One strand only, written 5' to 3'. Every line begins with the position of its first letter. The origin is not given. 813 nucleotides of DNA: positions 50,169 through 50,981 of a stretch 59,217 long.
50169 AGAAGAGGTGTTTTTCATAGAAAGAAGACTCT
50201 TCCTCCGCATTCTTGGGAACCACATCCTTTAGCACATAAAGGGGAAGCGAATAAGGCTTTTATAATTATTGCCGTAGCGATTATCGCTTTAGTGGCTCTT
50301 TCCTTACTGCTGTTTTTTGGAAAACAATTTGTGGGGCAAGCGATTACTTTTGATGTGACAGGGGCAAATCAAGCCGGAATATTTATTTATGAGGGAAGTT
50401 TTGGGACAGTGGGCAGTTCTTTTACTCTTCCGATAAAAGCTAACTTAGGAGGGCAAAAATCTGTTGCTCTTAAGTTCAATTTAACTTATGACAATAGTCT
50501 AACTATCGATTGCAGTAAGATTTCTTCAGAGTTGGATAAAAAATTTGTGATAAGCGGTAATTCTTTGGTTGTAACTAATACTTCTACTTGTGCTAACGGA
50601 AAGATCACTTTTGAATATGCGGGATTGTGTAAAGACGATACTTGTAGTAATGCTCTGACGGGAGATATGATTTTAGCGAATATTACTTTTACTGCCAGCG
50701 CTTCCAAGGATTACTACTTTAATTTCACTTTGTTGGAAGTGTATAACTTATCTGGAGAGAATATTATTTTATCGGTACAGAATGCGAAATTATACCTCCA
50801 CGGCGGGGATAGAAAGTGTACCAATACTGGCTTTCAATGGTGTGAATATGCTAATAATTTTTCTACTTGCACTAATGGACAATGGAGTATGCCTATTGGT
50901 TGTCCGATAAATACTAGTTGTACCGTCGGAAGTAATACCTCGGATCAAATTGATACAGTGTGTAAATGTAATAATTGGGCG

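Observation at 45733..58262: Cellulosome-style cohesin/dockerin-like surface-protein locus in an archaeal-type small genome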

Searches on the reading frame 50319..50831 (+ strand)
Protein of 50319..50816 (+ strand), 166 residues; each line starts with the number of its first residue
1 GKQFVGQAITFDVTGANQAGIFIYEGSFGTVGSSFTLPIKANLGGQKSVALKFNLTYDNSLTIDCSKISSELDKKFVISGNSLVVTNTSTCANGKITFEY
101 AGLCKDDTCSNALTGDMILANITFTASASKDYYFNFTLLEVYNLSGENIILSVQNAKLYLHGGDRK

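Call 10: search_protein_families(library=pfam, proteins=[window:50319-50816:+], max_evalue=10)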
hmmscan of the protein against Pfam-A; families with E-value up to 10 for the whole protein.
seq(166 aa): 3 families
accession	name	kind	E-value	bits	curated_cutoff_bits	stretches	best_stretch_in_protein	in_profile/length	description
PF00963.24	Cohesin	-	3.3e-06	27.8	24.1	1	29-131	10-106/139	Cohesin domain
PF16541.10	AltA1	-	0.15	13.3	27.5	1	46-112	13-73/110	Alternaria alternata allergen 1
PF10650.14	zf-C3H1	-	0.19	12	20.9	1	98-111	4-18/22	Putative zinc-finger domain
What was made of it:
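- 50322..50819 (+): P3 cohesin module (residues 61-226). Pfam Cohesin 27.8 bits when isolated (call 10).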

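Call 11: search_solved_structures(query=window:50319-50816:+, max_evalue=10, show_alignments=2)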
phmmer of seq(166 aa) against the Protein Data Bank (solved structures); distinct sequences matched with E-value up to 10: 2.
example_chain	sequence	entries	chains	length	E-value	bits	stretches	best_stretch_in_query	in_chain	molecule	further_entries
3zs3_A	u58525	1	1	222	0.094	16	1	65-144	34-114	THAUMATIN-LIKE PROTEIN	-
1tbq_R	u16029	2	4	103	2.1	11.6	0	48-71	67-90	RHODNIIN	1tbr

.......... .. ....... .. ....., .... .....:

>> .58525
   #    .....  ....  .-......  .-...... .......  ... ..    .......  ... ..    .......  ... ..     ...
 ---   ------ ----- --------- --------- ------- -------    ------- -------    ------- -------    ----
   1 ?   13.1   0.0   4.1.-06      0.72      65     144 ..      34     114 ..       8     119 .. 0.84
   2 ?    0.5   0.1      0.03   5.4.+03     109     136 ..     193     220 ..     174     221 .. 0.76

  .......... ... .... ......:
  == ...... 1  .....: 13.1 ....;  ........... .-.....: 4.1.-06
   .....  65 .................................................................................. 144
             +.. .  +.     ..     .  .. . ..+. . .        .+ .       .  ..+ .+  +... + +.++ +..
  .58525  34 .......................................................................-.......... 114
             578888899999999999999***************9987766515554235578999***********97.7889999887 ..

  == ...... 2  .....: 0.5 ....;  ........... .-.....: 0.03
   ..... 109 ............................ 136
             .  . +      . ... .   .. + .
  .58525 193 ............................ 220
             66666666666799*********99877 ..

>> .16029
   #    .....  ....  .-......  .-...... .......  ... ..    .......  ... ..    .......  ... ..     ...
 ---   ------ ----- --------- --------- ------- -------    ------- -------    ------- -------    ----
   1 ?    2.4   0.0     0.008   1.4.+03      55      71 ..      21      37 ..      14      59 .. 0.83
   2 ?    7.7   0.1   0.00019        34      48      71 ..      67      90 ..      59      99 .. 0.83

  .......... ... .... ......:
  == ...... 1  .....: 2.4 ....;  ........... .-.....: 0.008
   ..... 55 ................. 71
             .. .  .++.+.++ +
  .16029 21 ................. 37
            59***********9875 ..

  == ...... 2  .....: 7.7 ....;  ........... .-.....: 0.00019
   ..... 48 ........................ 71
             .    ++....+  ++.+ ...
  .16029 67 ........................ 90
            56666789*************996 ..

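Call 14: find_homologous_proteins(query=window:50319-50816:+, max_evalue=0.001)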
Query seq(166 aa): 25 candidates shared short words with the query, none scored E <= 0.001.

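Call 21: search_protein_representatives(alignment_id=A2)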
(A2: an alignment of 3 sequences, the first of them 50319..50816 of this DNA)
Query: 3 sequences, 170 profile positions. Proteins with E-value up to 0.001 (for the whole library): 154; up to 1e-10: 49; up to 1e-30: 2. The best 150 are listed.
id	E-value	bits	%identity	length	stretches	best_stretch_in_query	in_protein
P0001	1.3e-71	256.3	-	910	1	1-168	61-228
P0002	1.6e-61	223.4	-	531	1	1-170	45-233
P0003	1.7e-27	112.7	-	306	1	1-163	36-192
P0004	2.8e-24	102.3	-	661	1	3-150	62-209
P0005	2.3e-22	96.0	-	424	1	2-159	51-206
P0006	4.6e-22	95.0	-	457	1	2-161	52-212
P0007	8.9e-22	94.1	-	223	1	1-159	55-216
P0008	3.6e-20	88.9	-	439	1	1-162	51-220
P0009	1.0e-19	87.4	-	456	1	2-148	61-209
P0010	1.1e-19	87.3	-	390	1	3-166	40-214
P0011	5.9e-19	84.9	-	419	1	2-158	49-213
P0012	6.8e-19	84.7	-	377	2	17-156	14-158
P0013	7.9e-19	84.5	-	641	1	5-163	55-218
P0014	2.2e-18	83.1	-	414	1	3-159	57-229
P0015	2.3e-18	83.0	-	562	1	3-150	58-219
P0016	3.7e-18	82.3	-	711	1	4-160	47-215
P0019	3.4e-17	79.2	-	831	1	1-161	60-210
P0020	3.9e-17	79.0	-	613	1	1-160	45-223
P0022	1.1e-16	77.5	-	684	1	2-163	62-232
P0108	3.9e-06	43.2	-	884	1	2-151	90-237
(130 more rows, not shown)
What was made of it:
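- At least 154 cluster representatives carry the module at residues about 45-220 (call 21).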

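Call 25: search_protein_families(library=pfam, alignment_id=A3, max_evalue=0.01)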
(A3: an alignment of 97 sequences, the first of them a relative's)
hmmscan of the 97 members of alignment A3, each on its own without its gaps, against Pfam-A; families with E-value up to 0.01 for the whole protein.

A. member 1, P0001 (910 aa): 3 families
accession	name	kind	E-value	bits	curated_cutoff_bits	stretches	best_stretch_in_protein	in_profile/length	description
PF13385.13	Laminin_G_3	-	1.8e-24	87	27.6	1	437-589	1-151/151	Concanavalin A-like lectin/glucanases superfamily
PF00963.24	Cohesin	-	4.7e-05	24.1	24.1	1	89-189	11-105/139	Cohesin domain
PF02210.31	Laminin_G_2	-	0.00061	20.7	22.9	1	517-578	52-123/126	Laminin G domain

B. families by the number of members that match (of 97 scanned): 24 families
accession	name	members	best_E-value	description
PF00963.24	Cohesin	19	1.2e-11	Cohesin domain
PF13948.11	DUF4215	10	8.9e-13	Domain of unknown function (DUF4215)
PF02412.23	TSP_3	9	7.5e-39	Thrombospondin type 3 repeat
PF11617.13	Cu-binding_MopE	8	5.1e-15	Putative metal-binding motif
PF13385.13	Laminin_G_3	3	7.5e-27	Concanavalin A-like lectin/glucanases superfamily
PF04706.18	Dickkopf_N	3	6.4e-05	Dickkopf N-terminal cysteine-rich region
PF21164.2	Dumpy_DPY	3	0.0015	Dumpy, DPY module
PF01161.25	PBP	2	1.1e-27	Phosphatidylethanolamine-binding protein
PF23416.1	DUF7107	2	5.3e-09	Domain of unknown function (DUF7107)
PF04885.19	Stig1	2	3.3e-07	Stigma-specific STIG1-like protein family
PF07705.17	CARDB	2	6.1e-05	CARDB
PF00404.24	Dockerin_1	1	1.6e-08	Dockerin type I domain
PF00354.24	Pentaxin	1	5e-07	Pentaxin family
PF17802.7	SpaA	1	1.6e-05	Prealbumin-like fold domain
PF17210.9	SdrD_B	1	2.5e-05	SdrD B-like domain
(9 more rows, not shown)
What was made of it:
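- On Cohesin (Pfam PF00963): P3, P6, P8: 19 of 97 family members hit PF00963 on their own, best 1.2e-11 (call 25).
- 19 of 97 family members hit Pfam Cohesin on their own, best 1.2e-11 (call 25).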

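Call 30: search_solved_structures(query=A4, max_evalue=1, show_alignments=2)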
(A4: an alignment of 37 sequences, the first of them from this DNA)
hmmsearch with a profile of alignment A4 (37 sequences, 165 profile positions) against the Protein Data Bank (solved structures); distinct sequences matched with E-value up to 1: 8.
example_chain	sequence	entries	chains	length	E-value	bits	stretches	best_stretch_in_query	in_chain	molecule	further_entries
2jh2_A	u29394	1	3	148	0.00075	22.7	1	25-157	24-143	O-GLCNACASE NAGJ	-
2ozn_A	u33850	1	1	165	0.0011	22.2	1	25-157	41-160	O-GlcNAcase nagJ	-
2o4e_A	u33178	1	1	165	0.0011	22.2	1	25-157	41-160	O-GlcNAcase nagJ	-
2w1n_A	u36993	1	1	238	0.0019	21.4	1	25-160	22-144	O-GLCNACASE NAGJ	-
1qzn_A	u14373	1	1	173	0.045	16.9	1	21-135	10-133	cellulosomal scaffoldin adaptor protein B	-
1zv9_A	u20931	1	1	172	0.045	16.9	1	21-135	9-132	Cellulosomal scaffoldin adaptor protein B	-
3f2l_A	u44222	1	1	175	0.047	16.9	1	21-135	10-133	Cellulosomal scaffoldin adaptor protein B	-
3bwz_A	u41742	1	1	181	0.052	16.7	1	21-135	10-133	Cellulosomal scaffoldin adaptor protein B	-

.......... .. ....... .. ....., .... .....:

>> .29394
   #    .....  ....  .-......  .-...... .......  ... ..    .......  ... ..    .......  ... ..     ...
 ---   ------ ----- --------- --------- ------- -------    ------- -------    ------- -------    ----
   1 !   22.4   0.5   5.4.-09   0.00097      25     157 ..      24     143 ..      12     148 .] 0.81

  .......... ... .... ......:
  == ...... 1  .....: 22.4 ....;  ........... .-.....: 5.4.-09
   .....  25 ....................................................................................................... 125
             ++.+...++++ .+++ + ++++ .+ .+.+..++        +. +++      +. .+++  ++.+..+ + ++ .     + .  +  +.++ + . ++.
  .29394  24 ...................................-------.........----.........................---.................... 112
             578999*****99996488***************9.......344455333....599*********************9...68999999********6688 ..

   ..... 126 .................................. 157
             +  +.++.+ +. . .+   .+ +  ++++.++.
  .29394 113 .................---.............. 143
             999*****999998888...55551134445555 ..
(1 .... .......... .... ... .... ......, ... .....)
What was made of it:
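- Closest known: Clostridium perfringens toxin-complex cohesin-dockerin modules. Same: This is the best sequence-profile match in the PDB to the family (E=7.5e-4, call 30).
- The family profile's only PDB matches at E<=1 are cohesins (call 30).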

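Call 36: predict_structure(alignment_id=A4)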
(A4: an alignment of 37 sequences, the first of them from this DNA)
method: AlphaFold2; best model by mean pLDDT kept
length: 170 residues; sequences in the alignment: 37
mean_pLDDT: 93.1   pTM: 0.86
mean pLDDT of the five models: 93.1, 92.3, 92.0, 91.7, 90.2
residues with pLDDT >= 90: 144; 70-90: 14; 50-70: 11; < 50: 1
segments of 3 or more residues with pLDDT < 50: none
pLDDT, mean of each block of 10 residues (from residue 1): 68 97 87 95 98 98 97 97 98 98 98 98 95 98 98 95 69
secondary structure, 60 per line:
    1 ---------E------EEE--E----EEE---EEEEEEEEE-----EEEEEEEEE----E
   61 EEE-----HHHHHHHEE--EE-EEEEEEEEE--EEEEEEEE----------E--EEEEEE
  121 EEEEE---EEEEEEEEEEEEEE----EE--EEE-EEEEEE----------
elements in order: E17-19 E27-29 E33-41 E47-55 E60-63 H69-75 E83-91 E94-101 E115-125 E129-142 E151-153 E155-160
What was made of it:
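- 50322..50819 (+): AF2 pLDDT 93.1, pTM 0.86 (call 36).
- On Cohesin (Pfam PF00963): P3, P6, P8: The AF2 model of the P3 module has pLDDT 93.1 and is all-beta (call 36).
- The AF2 model has pLDDT 93.1 (call 36).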

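Call 38: fold_search(model_id=the predicted structure, library=pdb)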
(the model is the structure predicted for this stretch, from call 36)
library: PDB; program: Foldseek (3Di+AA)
matches with E <= 10: 1372; with E <= 0.001: 77
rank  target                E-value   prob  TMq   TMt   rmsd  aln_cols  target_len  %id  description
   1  2xdh                  2.1e-08  1.00  0.59  0.72   4.0       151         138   14  Non-cellulosomal cohesin from the hyperthermophilic archaeon Archaeoglobus fulgidus (released 2010-05-26)
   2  6kgc_A                3.2e-08  1.00  0.59  0.69   4.6       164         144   15  Crystal structure of CaDoc0917(R49D)-CaCohA2 complex at pH 5.4 (released 2020-07-08)
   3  6kgf_C                4.2e-08  1.00  0.58  0.66   4.5       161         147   17  Crystal structure of CaDoc0917(R16D)-CaCohA2 complex at pH 8.2 (released 2020-07-08)
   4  6kge_A                4.7e-08  1.00  0.57  0.68   4.7       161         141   16  Crystal structure of CaDoc0917(R16D)-CaCohA2 complex at pH 5.5 (released 2020-07-08)
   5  6kgd_A                6.1e-08  1.00  0.59  0.68   4.5       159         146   17  Crystal structure of CaDoc0917(R49D)-CaCohA2 complex at pH 8.0 (released 2020-07-08)
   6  6kgf_A                6.5e-08  1.00  0.58  0.68   4.5       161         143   17  Crystal structure of CaDoc0917(R16D)-CaCohA2 complex at pH 8.2 (released 2020-07-08)
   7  1g1k_A                1.8e-07  1.00  0.61  0.71   3.7       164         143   20  COHESIN MODULE FROM THE CELLULOSOME OF CLOSTRIDIUM CELLULOLYTICUM (released 2000-11-22)
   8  4ums                  2.3e-07  1.00  0.55  0.60   4.7       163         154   18  The crystal structure of the seventh ScaB type I cohesin from Pseudobacteroides cellulosolvens (released 2015-05-06)
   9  5nrm_A                3.2e-07  1.00  0.59  0.70   4.2       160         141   19  Crystal structure of the sixth cohesin from Acetivibrio cellulolyticus' scaffoldin B in complex with Cel5 dockerin S51 (released 2018-01-31)
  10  2vo8                  3.2e-07  1.00  0.56  0.69   7.5       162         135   17  Cohesin module from Clostridium perfringens ATCC13124 family 33 glycoside hydrolase. (released 2008-09-02)
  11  4dh2_C                3.3e-07  1.00  0.59  0.64   7.1       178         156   12  Crystal structure of Coh-OlpC(Cthe_0452)-Doc435(Cthe_0435) complex: A novel type I Cohesin-Dockerin complex from Clost (released 2012-11-28)
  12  4dh2_A                3.7e-07  1.00  0.60  0.64   8.8       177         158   15  Crystal structure of Coh-OlpC(Cthe_0452)-Doc435(Cthe_0435) complex: A novel type I Cohesin-Dockerin complex from Clost (released 2012-11-28)
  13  2vn6_A                6.1e-07  1.00  0.58  0.64   4.4       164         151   18  The Clostridium cellulolyticum dockerin displays a dual binding mode for its cohesin partner (released 2008-05-13)
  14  6kg8_MODEL_1_A        6.1e-07  1.00  0.55  0.60   5.2       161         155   17  Solution structure of CaCohA2 from Clostridium acetobutylicum (released 2020-07-08)
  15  2ccl_A                8.0e-07  1.00  0.55  0.62   6.0       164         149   18  THE S45A, T46A MUTANT OF THE TYPE I COHESIN-DOCKERIN COMPLEX FROM THE CELLULOSOME OF CLOSTRIDIUM THERMOCELLUM (released 2007-02-13)
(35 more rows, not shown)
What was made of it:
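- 50322..50819 (+): The Foldseek top 50 are all cohesins, best 2xdh at E=2.1e-8 (call 38).
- On Cohesin (Pfam PF00963): P3, P6, P8: The Foldseek top 50 PDB hits are all cohesins, E from 2e-8 to 2.5e-5 (call 38).
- Closest known: Non-cellulosomal cohesin/dockerin proteins of Archaeoglobus fulgidus. Same: 2xdh is the best structural match to the P3 model (E=2.1e-8, TM 0.72 on the target; call 38).
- Its Foldseek top 50 are all cohesins, best the A. fulgidus cohesin 2xdh at 2.1e-8 (call 38).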

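Call 44: find_encoding_contigs(protein=P0003, flank=10000, max_places=4)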
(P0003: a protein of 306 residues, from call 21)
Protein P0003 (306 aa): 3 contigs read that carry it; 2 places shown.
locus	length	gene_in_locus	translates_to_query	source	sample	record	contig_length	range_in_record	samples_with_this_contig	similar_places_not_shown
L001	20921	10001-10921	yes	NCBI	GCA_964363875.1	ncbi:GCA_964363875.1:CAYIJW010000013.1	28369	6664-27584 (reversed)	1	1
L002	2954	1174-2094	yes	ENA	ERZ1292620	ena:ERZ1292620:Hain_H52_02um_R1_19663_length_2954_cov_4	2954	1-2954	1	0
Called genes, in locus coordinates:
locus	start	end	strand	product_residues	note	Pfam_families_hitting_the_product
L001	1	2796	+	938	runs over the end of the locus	-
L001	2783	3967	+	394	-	-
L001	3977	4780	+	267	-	-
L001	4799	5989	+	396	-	-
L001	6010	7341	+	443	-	-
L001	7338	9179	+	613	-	-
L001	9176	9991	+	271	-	-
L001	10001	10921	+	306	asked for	-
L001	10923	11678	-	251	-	PF13749:HATPase_c_4, PF13412:HTH_24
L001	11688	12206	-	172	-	PF04326:SLFN_AlbA_2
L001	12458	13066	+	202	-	PF01909:NTP_transf_2, PF18765:Polbeta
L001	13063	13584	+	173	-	PF05168:HEPN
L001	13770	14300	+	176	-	PF01909:NTP_transf_2 (weak), PF18765:Polbeta (weak)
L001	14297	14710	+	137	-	-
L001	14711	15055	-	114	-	-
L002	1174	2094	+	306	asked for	-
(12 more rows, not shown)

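Call 45: find_encoding_contigs(protein=P0020, flank=10000, max_places=4)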
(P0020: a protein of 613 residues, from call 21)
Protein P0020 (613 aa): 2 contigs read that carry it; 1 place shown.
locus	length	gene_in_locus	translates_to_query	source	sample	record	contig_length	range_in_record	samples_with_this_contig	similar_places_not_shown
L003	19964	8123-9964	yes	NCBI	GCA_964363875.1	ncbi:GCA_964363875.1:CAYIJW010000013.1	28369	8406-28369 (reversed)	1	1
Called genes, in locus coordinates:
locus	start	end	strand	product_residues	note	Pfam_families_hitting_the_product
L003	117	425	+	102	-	PF01909:NTP_transf_2, PF18765:Polbeta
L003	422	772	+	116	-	PF01934:HepT-like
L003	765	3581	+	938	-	-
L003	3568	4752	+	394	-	-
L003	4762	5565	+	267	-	-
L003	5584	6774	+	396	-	-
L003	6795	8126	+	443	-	-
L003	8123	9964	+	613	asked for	-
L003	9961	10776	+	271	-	-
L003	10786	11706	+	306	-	-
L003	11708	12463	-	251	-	PF13749:HATPase_c_4, PF13412:HTH_24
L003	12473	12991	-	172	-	PF04326:SLFN_AlbA_2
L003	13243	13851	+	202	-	PF01909:NTP_transf_2, PF18765:Polbeta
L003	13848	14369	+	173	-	PF05168:HEPN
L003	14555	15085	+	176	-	PF01909:NTP_transf_2 (weak), PF18765:Polbeta (weak)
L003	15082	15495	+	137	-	-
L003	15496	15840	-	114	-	-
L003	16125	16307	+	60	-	-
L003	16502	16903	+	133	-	PF01092:Ribosomal_S6e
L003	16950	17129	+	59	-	-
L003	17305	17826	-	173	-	PF09339:HTH_IclR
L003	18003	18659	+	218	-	PF00881:Nitroreductase, PF14512:TM1586_NiRdase (faint), PF00881:Nitroreductase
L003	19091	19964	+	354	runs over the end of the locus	PF00091:Tubulin, PF12327:FtsZ_C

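Call 53: search_protein_families(library=pfam, proteins=[L003:765-3578:+, L003:5584-6771:+, L003:6795-8123:+, L003:4762-5562:+, L003:9961-10773:+], max_evalue=0.1)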
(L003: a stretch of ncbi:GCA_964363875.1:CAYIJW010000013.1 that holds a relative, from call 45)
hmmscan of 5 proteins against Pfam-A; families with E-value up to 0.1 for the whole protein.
L003:765-3578:+ (938 aa): 1 family
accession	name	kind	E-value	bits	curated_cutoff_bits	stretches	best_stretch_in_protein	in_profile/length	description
PF00535.33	Glycos_transf_2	-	0.1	13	23.3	0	54-79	75-100/168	Glycosyl transferase family 2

L003:5584-6771:+ (396 aa): 1 family
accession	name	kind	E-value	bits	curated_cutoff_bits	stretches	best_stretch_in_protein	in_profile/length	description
PF02412.23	TSP_3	-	9.1e-05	22.5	25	2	161-183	14-36/36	Thrombospondin type 3 repeat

L003:6795-8123:+ (443 aa): 0 families

L003:4762-5562:+ (267 aa): 0 families

L003:9961-10773:+ (271 aa): 1 family
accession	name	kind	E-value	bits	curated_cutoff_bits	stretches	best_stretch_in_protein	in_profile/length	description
PF17973.7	bMG10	-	0.069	13.8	26.2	0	34-76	22-63/131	Bacterial Alpha-2-macroglobulin MG10 domain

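Call 88: find_encoding_contigs(protein=P0022, flank=10000, max_places=3)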
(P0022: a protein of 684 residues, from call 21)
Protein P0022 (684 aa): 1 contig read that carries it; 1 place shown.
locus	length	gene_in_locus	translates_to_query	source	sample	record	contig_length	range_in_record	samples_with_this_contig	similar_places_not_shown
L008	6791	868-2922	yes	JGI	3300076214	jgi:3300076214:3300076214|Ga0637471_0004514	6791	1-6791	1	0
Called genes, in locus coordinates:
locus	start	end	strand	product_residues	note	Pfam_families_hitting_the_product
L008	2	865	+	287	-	?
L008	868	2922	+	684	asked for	PF00404:Dockerin_1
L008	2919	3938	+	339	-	-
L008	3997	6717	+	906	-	PF00404:Dockerin_1, PF11617:Cu-binding_MopE (weak), PF13948:DUF4215 (faint), PF11617:Cu-binding_MopE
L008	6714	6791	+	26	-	?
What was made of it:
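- Relatives combine the same cohesin with Pfam-significant dockerins: P0022 at 1.6e-8, and L008 neighbours with precomputed Dockerin_1 hits (calls 25, 88).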
